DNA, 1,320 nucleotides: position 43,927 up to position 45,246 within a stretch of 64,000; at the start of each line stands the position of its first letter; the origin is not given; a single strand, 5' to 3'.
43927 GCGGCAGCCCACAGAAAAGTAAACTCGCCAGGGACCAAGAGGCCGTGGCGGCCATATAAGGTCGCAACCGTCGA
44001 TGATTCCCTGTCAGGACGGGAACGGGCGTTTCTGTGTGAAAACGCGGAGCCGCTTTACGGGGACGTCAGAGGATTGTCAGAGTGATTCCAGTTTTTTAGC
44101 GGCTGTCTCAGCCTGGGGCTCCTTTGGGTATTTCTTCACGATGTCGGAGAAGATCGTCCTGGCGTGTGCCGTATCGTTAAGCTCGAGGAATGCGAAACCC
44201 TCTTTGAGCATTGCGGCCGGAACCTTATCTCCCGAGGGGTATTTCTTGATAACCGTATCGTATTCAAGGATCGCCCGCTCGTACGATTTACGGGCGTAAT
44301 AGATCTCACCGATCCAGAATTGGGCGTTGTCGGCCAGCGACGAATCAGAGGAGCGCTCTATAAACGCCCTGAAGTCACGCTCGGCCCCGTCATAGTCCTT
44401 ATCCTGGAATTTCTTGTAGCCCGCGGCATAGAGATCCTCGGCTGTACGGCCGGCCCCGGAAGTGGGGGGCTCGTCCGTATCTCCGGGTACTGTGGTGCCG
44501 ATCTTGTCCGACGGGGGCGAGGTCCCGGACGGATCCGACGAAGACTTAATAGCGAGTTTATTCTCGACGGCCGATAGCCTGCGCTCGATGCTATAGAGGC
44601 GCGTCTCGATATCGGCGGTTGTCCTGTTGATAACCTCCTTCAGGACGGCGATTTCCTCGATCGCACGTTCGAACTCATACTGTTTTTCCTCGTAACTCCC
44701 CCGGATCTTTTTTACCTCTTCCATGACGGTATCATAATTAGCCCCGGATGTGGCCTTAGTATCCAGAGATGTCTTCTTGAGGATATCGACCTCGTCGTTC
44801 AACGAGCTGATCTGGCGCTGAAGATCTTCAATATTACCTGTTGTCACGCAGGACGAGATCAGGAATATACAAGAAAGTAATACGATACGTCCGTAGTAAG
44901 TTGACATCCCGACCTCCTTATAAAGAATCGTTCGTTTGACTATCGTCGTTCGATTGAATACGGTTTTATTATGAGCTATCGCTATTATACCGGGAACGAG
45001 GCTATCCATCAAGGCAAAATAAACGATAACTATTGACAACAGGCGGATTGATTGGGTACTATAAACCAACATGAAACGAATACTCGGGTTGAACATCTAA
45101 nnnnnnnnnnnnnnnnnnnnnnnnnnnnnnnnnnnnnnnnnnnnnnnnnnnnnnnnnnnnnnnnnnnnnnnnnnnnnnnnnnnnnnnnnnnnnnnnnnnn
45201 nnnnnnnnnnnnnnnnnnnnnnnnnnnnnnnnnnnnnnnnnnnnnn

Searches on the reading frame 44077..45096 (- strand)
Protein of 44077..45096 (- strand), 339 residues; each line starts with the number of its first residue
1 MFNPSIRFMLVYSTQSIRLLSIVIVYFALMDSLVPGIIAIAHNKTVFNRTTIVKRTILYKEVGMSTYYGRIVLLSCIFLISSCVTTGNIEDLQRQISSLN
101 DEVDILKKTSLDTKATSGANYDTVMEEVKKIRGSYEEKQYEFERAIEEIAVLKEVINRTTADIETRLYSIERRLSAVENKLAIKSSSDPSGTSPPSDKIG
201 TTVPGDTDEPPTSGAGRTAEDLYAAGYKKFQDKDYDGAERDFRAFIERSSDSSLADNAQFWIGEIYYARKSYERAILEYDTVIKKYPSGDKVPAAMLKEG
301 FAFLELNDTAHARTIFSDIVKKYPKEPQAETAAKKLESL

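Call 44: search_protein_families(library=pfam, proteins=[window:44077-45096:-], max_evalue=0.00001)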
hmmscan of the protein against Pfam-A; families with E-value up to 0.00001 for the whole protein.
window:44077-45096:- (339 aa): 5 families
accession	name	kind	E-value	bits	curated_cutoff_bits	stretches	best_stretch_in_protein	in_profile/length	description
PF13174.12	TPR_6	-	9.5e-13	48.3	26.3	0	295-325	2-32/33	Tetratricopeptide repeat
PF13432.12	TPR_16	-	9.6e-10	39.2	32.7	1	224-289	2-64/65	Tetratricopeptide repeat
PF07719.23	TPR_2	-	4.3e-07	30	27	0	258-287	3-32/34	Tetratricopeptide repeat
PF13525.12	YfiO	-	4.9e-07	30.2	25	1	218-338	4-135/203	Outer membrane lipoprotein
PF13428.12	TPR_14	-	1.8e-06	28.5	23.5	0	296-330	4-38/44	Tetratricopeptide repeat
